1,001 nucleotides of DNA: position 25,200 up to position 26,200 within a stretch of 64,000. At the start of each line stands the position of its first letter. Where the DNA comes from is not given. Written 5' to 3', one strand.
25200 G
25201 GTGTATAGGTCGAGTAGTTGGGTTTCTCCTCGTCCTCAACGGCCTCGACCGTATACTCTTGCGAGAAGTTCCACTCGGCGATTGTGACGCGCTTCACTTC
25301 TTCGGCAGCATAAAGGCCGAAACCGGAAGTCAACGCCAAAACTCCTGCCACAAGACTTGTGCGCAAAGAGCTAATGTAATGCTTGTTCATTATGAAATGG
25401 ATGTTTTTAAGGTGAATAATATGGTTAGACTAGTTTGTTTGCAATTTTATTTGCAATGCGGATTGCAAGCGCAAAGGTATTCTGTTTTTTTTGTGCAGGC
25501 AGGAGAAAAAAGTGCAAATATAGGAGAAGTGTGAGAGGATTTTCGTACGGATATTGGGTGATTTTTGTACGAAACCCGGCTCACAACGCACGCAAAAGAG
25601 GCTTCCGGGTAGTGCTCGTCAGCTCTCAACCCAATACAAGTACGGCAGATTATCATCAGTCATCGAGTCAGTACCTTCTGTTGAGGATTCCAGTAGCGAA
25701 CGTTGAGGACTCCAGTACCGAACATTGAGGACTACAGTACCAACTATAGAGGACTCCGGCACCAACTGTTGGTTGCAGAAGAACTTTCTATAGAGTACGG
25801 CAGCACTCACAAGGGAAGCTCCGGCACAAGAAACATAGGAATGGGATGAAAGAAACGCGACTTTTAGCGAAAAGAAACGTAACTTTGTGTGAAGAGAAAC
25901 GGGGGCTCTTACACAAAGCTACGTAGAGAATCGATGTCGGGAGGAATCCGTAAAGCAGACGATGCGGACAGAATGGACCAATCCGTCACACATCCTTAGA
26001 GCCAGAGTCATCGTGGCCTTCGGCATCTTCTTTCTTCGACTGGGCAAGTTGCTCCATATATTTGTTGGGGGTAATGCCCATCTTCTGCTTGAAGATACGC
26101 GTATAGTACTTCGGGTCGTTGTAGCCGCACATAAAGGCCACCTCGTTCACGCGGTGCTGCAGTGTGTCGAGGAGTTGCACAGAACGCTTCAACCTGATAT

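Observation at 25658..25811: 22-bp tandem repeat array between the AraC-type sensor gene and the large CE8 gene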

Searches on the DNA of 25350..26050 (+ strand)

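Call 66: search_rna_families(source=window, start=25350, end=26050, threshold=evalue, max_evalue=1)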
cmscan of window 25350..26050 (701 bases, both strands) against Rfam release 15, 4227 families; matches with E-value up to 1: 0.
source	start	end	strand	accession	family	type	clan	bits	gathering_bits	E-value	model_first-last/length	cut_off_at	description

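Call 68: search_dna_similar(query=window:25590-25985:+, collection=plasmids, mode=distant, max_evalue=0.001, max_rows=10)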
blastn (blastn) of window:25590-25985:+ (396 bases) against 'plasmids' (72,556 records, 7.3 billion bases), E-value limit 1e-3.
No match.

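Call 69: search_dna_similar(query=window:25590-25985:+, collection=phages, mode=distant, max_evalue=0.001, max_rows=10)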
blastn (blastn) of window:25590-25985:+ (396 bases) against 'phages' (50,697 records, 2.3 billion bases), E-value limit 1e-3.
No match.
